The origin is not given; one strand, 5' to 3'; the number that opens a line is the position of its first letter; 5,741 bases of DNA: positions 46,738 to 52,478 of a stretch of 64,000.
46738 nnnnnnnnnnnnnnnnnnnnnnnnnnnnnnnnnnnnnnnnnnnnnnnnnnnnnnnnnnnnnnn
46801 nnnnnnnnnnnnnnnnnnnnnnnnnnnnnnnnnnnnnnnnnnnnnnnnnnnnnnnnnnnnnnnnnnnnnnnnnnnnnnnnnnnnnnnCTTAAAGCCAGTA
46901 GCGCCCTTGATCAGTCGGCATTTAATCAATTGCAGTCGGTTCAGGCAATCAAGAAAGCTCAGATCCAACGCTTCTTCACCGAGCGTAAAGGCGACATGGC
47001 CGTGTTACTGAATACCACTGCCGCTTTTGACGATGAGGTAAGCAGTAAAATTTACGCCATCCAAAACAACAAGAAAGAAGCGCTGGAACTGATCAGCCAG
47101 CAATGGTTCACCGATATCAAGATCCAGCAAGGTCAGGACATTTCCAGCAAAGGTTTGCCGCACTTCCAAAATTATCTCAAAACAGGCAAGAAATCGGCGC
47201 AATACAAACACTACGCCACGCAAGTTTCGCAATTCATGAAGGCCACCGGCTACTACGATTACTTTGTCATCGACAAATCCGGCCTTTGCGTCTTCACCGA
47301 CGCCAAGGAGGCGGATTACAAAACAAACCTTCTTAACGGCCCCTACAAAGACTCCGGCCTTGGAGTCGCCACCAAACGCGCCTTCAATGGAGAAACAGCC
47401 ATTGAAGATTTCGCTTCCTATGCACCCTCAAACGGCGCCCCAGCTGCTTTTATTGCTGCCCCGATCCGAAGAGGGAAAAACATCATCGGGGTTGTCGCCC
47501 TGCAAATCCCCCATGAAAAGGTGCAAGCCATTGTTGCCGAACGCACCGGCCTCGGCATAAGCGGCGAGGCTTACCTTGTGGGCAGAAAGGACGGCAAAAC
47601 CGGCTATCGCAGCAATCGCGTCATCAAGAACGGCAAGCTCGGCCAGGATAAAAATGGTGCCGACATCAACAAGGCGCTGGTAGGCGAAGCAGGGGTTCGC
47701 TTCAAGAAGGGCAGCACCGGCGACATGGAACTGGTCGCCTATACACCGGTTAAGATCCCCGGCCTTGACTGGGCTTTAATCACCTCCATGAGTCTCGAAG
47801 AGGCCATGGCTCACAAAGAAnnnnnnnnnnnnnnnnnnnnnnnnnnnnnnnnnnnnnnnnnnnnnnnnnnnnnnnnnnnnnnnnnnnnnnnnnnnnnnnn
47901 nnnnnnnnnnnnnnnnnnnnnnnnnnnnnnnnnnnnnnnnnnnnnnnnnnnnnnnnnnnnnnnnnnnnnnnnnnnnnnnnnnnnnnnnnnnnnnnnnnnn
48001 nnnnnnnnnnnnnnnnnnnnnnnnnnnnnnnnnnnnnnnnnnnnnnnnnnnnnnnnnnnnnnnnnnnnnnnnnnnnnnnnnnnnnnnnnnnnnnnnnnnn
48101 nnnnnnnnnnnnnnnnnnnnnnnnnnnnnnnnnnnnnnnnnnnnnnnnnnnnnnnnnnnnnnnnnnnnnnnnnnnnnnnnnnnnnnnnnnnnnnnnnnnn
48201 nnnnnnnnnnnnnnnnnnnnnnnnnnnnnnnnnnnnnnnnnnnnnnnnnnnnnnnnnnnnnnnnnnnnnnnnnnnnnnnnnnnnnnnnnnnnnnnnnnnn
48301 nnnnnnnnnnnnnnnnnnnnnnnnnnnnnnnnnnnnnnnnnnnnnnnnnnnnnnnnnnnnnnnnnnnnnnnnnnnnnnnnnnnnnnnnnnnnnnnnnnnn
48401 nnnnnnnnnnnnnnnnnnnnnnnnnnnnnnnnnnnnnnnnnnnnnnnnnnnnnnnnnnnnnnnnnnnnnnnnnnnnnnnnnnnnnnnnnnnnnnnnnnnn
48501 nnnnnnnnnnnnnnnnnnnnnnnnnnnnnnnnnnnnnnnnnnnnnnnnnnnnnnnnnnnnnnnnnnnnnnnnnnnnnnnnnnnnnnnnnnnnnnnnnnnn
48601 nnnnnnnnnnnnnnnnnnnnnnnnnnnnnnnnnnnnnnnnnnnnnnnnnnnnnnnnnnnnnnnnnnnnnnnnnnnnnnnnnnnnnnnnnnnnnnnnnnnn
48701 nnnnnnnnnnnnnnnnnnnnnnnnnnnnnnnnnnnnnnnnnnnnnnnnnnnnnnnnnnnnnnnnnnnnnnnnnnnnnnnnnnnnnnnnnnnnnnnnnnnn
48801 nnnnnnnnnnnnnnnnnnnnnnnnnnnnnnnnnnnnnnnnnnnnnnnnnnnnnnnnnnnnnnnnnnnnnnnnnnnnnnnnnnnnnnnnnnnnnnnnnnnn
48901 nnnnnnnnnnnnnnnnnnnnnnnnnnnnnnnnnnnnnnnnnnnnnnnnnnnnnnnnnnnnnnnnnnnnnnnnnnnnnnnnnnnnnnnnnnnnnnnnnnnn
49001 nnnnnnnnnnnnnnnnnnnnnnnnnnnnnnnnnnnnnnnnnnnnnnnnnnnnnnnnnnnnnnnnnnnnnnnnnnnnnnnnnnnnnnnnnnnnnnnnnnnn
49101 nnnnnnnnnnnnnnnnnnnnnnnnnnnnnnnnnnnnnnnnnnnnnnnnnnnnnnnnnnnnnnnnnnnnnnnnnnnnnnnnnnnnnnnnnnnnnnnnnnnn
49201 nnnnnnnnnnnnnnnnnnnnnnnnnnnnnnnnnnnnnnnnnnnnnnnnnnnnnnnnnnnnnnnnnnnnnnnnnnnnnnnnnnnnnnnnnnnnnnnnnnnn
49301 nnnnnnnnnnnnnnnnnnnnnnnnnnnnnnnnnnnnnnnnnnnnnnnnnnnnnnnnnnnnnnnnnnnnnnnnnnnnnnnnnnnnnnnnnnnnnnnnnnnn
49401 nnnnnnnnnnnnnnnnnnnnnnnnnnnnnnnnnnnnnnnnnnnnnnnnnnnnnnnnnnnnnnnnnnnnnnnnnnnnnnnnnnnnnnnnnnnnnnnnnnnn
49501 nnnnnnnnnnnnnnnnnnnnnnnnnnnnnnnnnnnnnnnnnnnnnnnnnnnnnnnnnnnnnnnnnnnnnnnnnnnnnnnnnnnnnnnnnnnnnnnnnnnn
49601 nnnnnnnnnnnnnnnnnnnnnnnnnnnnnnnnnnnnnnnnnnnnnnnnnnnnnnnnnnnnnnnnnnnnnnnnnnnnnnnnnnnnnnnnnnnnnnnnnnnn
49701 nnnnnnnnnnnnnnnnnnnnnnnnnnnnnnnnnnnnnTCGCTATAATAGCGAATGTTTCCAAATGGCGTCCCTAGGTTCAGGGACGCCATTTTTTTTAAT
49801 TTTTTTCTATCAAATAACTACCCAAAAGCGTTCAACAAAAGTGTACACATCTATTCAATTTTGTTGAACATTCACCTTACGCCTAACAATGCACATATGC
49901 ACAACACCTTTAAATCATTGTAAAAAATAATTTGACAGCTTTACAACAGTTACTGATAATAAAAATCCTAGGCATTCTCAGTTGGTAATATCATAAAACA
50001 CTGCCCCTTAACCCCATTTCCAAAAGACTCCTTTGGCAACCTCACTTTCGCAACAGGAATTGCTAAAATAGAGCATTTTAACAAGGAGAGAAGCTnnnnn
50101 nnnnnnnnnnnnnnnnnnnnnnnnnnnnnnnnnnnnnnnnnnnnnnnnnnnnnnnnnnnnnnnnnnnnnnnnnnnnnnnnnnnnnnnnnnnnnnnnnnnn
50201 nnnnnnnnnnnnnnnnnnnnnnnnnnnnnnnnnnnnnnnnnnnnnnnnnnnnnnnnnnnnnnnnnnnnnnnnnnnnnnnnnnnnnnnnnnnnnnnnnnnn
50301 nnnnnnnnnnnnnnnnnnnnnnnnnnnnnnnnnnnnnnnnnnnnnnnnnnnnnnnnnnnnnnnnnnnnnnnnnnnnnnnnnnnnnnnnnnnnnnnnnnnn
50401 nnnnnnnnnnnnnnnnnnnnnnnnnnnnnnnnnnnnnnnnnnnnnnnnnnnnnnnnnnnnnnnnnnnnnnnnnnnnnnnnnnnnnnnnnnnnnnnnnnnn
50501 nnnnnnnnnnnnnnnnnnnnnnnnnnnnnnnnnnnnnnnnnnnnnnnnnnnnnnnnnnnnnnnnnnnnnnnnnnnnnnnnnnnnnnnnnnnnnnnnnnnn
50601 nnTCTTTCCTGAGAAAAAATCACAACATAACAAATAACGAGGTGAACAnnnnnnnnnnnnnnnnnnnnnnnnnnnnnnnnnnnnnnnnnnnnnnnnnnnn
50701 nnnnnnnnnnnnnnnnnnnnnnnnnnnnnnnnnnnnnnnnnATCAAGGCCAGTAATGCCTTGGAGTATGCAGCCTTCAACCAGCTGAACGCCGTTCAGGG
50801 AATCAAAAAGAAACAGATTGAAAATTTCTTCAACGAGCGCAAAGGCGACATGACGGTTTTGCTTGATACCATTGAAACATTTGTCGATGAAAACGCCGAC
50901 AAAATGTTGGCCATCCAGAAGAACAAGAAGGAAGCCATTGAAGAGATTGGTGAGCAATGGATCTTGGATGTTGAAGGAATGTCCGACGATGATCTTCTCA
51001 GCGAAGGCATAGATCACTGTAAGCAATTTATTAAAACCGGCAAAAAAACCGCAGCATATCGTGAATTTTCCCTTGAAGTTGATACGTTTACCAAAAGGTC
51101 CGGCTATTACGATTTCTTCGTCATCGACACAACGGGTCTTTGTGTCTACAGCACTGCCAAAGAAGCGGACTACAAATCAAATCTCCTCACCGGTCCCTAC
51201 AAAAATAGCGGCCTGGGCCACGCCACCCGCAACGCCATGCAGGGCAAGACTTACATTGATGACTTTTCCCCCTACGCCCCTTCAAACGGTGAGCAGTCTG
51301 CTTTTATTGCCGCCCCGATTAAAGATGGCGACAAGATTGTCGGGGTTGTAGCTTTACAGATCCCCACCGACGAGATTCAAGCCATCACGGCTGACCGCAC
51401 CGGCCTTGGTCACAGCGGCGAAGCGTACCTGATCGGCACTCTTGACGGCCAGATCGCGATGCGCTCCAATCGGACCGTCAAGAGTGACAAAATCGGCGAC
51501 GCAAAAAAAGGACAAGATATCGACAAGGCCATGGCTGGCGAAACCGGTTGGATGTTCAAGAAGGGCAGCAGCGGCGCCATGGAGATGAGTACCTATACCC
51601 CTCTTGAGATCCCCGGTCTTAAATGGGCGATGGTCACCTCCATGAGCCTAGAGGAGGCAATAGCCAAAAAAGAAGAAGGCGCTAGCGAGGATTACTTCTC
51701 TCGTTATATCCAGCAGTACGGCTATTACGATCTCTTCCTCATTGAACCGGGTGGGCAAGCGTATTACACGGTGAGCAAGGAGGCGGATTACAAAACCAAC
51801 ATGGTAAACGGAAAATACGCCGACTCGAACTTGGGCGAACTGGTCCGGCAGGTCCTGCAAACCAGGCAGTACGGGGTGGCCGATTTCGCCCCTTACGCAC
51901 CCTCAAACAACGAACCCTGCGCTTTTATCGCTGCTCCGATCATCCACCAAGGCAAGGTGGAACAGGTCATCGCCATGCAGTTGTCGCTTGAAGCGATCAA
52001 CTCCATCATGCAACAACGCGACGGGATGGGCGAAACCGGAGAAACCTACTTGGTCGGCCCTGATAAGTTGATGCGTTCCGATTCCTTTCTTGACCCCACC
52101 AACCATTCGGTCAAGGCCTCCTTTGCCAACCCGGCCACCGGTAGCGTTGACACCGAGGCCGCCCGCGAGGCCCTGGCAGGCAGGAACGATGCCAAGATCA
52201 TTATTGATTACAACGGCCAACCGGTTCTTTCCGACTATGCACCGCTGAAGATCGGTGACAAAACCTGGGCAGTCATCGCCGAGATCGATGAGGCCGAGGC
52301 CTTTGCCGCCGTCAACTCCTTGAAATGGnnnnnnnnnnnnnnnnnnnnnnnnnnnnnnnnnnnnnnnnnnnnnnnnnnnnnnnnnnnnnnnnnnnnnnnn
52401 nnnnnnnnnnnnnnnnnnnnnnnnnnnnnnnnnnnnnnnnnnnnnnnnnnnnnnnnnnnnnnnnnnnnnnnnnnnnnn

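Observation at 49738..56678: Tandem duplication of a complete terminator-promoter-cheW-mcp cassette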

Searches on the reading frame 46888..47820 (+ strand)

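Call 37: search_protein_families(library=pfam, proteins=[window:46888-47820:+], max_evalue=10)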
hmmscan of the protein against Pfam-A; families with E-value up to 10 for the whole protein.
window:46888-47820:+ (311 aa): 2 families
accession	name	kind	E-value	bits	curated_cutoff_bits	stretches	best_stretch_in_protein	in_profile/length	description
PF04379.20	DUF525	-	0.038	14.7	27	1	58-124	19-84/87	ApaG domain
PF03936.21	Terpene_synth_C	-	0.064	13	26.3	1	38-118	89-166/241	Terpene synthase family, metal binding domain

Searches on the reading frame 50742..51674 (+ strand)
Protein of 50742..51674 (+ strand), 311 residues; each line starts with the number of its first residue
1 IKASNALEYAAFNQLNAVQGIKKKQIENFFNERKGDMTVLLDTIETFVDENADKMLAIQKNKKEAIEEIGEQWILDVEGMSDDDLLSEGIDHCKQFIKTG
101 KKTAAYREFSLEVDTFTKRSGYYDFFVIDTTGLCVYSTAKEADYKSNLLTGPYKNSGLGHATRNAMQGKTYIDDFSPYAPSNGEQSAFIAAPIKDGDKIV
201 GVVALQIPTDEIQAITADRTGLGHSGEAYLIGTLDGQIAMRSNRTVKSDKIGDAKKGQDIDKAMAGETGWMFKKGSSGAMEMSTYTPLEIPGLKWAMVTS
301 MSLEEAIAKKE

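Call 37: search_protein_families(library=pfam, proteins=[window:50742-51674:+], max_evalue=10)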
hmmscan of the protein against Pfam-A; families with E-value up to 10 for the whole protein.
window:50742-51674:+ (311 aa): 3 families
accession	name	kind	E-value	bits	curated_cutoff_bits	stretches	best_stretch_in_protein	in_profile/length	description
PF02743.24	dCache_1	-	3e-13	50.3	45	1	56-299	12-239/240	Cache domain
PF23079.1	HTH_NOL4_2nd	-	0.031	15.2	26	1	44-69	10-35/95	Nucleolar protein 4, helical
PF01590.32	GAF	-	0.14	13.1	22.4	1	185-210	88-112/133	GAF domain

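Call 39: find_homologous_proteins(query=window:50886-51674:+, max_evalue=0.00001)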
Query window:50886-51674:+ (263 aa): 12 proteins with E <= 0.00001 among 571 candidates.
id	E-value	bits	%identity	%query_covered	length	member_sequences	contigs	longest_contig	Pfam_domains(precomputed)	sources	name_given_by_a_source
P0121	4.7e-69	251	39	89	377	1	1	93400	PF02743.25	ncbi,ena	-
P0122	1.4e-57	213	36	75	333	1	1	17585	PF02743.25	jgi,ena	-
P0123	2.1e-54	203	38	99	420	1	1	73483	PF02743.25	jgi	jgi:methyl-accepting chemotaxis protein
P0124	4.3e-52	195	38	98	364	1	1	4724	PF02743.25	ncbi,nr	ncbi:MAG: cache domain-containing protein, partial [Desulfobacula sp.]|nr:cache domain-containing pr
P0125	5.7e-51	192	47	78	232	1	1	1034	PF02743.25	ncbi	-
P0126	1.9e-50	190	45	81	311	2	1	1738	PF02743.25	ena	-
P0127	1.3e-31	128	47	54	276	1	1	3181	-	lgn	-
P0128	3.6e-31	127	53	47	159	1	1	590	PF02743.25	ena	-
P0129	2.4e-24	104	34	83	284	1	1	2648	PF02743.25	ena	-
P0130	2.6e-24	104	36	76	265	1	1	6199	PF02743.25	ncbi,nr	ncbi:MAG: cache domain-containing protein, partial [Desulfobulbaceae bacterium]|nr:cache domain-cont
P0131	5.5e-20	90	44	49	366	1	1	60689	PF02743.25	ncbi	-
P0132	2.2e-14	72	30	69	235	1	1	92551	PF02743.25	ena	-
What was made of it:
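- Tried and rejected: The word-indexed protein search gave only 12 weak hits (call 39).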

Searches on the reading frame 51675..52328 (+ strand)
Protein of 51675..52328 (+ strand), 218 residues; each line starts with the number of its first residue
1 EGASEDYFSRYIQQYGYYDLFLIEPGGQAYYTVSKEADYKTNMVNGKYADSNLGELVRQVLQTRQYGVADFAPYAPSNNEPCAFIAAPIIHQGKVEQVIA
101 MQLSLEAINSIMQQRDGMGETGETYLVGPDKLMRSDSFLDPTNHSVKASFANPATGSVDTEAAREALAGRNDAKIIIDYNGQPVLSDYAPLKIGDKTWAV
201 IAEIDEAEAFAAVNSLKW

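Call 37: search_protein_families(library=pfam, proteins=[window:51675-52328:+], max_evalue=10)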
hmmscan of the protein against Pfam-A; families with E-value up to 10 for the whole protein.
window:51675-52328:+ (218 aa): 2 families
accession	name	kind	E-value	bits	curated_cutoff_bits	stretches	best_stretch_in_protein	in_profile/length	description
PF02743.24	dCache_1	-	1.7e-09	38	45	1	14-202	65-239/240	Cache domain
PF24388.1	Permuted_GreAB-C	-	0.05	13.7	27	1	161-185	14-38/54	Permuted GreAB-C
